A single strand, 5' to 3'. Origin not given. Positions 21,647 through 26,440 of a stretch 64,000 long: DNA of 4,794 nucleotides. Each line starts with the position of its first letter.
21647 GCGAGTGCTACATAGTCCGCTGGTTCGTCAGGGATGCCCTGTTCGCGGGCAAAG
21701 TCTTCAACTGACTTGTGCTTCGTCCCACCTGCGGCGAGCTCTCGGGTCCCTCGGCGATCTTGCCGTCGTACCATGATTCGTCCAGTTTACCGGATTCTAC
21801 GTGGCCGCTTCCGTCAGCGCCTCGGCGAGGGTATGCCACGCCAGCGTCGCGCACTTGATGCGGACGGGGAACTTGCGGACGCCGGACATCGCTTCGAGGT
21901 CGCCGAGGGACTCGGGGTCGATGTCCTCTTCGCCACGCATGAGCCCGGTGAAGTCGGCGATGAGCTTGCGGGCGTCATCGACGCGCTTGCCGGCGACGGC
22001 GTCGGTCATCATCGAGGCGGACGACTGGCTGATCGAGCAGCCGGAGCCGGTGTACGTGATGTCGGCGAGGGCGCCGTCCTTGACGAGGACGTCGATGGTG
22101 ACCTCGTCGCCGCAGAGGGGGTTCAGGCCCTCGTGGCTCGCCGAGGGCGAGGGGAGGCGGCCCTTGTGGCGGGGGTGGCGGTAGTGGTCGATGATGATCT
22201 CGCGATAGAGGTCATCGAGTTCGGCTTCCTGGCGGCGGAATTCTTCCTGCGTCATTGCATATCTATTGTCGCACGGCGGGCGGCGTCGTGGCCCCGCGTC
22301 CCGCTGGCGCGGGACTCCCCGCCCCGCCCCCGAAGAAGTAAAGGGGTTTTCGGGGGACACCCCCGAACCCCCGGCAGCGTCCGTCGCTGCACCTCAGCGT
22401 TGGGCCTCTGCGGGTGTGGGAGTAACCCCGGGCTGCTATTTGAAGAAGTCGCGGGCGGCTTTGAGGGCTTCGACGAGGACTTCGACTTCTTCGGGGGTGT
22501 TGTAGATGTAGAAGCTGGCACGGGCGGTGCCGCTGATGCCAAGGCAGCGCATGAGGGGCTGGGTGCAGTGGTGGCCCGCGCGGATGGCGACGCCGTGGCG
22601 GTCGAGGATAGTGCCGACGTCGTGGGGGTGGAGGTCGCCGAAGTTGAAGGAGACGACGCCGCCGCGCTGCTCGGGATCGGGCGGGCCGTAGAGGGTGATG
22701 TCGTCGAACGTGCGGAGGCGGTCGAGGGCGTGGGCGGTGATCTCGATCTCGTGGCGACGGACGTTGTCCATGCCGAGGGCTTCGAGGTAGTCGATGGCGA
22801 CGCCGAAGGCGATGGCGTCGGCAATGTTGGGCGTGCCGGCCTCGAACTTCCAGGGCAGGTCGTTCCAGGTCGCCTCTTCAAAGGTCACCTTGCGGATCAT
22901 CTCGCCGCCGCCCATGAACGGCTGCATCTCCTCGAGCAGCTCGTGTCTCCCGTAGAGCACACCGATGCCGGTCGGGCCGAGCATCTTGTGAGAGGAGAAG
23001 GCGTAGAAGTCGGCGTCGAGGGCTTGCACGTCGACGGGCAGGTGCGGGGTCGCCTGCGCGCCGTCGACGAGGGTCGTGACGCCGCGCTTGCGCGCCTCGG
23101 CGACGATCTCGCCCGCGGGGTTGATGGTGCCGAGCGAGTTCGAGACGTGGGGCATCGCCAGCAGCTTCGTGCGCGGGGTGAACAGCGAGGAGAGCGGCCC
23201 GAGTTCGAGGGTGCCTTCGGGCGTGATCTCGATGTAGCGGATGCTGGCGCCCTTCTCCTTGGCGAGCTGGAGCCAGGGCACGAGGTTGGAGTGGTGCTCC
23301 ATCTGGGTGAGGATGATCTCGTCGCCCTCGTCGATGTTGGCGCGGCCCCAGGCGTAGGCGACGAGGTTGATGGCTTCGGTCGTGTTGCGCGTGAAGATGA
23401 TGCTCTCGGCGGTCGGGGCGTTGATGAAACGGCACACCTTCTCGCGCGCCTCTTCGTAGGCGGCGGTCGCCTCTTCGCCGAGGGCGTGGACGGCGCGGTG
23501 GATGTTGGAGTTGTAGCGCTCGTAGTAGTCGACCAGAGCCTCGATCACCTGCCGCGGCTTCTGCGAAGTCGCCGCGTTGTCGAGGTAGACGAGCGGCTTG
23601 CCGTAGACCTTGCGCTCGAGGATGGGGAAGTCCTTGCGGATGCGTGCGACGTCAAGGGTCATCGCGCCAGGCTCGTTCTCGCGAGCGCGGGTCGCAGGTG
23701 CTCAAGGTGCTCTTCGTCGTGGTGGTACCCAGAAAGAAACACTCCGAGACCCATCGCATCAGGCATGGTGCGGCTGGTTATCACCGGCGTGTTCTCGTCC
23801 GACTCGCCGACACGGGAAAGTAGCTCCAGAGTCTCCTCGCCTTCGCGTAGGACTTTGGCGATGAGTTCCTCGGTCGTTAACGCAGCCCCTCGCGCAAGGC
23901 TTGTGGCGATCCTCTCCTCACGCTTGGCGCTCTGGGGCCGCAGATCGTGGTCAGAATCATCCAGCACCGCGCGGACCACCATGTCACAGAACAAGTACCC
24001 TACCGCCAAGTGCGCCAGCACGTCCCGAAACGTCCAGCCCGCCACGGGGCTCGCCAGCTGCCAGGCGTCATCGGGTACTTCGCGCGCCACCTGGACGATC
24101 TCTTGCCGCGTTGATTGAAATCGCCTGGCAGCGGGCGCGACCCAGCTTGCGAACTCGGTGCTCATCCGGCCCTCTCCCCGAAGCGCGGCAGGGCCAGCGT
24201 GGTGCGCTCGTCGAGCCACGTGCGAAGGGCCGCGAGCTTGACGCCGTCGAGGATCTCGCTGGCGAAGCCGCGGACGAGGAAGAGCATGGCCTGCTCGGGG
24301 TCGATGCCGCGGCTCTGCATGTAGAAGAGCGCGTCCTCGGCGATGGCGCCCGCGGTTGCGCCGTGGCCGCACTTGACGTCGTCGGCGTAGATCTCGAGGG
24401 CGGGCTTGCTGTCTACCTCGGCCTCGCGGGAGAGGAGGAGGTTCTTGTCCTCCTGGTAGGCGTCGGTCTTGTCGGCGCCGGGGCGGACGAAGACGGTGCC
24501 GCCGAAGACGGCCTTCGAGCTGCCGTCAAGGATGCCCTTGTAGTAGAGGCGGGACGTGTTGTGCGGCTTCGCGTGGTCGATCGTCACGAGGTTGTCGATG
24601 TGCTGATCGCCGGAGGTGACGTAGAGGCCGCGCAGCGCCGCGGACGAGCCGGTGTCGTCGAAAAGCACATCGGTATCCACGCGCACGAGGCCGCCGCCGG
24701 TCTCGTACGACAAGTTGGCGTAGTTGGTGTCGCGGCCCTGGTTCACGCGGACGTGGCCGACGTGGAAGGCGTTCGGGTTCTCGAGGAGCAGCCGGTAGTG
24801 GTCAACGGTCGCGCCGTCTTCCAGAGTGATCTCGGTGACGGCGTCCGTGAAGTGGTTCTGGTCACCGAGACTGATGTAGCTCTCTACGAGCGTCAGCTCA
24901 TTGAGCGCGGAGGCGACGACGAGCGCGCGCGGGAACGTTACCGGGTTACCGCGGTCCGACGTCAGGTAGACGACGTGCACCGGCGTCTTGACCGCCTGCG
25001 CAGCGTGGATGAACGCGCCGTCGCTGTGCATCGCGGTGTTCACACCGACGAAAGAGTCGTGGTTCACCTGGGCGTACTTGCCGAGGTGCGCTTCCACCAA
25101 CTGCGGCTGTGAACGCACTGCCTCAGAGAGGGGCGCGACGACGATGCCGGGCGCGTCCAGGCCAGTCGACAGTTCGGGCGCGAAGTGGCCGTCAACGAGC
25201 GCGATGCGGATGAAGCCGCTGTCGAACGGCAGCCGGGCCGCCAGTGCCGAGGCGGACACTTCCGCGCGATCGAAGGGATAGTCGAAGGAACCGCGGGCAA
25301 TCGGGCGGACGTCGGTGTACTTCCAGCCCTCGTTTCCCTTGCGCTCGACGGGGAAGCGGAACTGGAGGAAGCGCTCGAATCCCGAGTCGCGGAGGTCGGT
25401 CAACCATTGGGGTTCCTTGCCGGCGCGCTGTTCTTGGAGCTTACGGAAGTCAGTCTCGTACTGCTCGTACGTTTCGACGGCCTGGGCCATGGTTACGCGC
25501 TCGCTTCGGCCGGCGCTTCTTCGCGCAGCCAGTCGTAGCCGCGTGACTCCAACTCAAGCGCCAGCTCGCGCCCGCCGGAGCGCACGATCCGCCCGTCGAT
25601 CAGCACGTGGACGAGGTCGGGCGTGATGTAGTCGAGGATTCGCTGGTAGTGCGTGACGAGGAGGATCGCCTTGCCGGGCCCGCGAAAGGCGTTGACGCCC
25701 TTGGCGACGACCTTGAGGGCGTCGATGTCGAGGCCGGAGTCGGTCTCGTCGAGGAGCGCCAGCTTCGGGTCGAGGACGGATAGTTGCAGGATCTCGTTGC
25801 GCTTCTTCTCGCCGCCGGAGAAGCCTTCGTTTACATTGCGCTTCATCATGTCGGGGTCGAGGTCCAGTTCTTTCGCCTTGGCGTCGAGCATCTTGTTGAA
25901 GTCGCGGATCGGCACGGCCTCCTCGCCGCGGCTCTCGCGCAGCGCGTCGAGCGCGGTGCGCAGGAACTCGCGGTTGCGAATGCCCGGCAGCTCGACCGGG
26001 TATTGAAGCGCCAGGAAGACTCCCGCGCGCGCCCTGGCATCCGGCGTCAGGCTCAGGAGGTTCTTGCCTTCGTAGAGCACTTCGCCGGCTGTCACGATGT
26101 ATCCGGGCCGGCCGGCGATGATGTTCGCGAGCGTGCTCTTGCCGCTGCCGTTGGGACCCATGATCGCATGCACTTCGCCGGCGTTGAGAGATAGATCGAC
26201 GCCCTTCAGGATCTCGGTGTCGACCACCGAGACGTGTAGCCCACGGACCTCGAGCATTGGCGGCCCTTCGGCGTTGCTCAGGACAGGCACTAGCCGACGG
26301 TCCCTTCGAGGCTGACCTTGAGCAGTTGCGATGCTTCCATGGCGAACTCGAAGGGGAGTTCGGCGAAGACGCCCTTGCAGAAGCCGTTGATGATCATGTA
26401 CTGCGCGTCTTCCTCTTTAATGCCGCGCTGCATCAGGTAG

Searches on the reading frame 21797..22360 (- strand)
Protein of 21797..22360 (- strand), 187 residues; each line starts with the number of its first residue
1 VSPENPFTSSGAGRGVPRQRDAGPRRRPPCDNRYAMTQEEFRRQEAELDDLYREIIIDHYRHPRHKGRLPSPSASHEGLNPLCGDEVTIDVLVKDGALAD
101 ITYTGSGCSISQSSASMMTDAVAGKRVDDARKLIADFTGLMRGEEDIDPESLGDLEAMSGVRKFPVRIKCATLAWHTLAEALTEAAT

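Call 59: search_protein_families(library=pfam, proteins=[window:21797-22360:-], max_evalue=0.00001)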
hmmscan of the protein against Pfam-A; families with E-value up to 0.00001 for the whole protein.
window:21797-22360:- (187 aa): 1 family
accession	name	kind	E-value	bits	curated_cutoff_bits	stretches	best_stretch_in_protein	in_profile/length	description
PF01592.21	NifU_N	-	6.9e-24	84.8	22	1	52-170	2-126/127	NifU-like N terminal domain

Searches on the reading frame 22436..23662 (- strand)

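Call 59: search_protein_families(library=pfam, proteins=[window:22436-23662:-], max_evalue=0.00001)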
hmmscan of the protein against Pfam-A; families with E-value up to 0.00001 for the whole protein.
window:22436-23662:- (408 aa): 1 family
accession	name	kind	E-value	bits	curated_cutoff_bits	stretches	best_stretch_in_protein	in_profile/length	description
PF00266.25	Aminotran_5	-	2.9e-156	520.6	21.5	1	25-396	1-371/371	Aminotransferase class-V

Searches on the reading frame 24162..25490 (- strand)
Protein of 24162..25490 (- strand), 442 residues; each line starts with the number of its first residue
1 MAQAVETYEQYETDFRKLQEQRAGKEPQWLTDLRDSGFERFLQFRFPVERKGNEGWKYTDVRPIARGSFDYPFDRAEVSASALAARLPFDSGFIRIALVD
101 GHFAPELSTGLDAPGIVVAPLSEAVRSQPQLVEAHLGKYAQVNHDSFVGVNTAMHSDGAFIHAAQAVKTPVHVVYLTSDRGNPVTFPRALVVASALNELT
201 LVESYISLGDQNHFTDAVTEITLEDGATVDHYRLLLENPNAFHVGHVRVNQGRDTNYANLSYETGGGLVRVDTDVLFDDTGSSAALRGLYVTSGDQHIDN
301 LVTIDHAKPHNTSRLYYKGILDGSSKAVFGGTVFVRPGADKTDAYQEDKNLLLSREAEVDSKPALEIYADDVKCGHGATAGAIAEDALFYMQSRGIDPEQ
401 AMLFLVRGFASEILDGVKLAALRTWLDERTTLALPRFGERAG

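Call 59: search_protein_families(library=pfam, proteins=[window:24162-25490:-], max_evalue=0.00001)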
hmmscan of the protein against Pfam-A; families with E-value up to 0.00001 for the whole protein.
window:24162-25490:- (442 aa): 2 families
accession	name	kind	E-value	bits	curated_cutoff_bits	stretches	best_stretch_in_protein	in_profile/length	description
PF01458.23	SUFBD_core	-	2.3e-77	260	27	1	181-409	6-232/232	SUF system FeS cluster assembly, SufBD core domain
PF19295.5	SufBD_N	-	2.6e-16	60.2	23.5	1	8-168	4-165/172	SufBD protein N-terminal region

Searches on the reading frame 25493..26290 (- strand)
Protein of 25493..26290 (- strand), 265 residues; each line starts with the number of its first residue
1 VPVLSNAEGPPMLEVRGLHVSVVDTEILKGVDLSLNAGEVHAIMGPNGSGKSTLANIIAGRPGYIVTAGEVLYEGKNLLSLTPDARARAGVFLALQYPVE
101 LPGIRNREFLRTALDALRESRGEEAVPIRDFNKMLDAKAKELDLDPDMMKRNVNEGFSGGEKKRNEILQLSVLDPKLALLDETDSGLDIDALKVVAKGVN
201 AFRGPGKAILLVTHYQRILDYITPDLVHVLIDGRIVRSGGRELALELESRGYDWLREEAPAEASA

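Call 59: search_protein_families(library=pfam, proteins=[window:25493-26290:-], max_evalue=0.00001)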
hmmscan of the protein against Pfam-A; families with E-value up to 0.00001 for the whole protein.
window:25493-26290:- (265 aa): 1 family
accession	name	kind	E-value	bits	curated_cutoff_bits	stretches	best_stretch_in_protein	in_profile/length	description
PF00005.33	ABC_tran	-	5.4e-23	82.5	25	1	28-183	1-135/137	ABC transporter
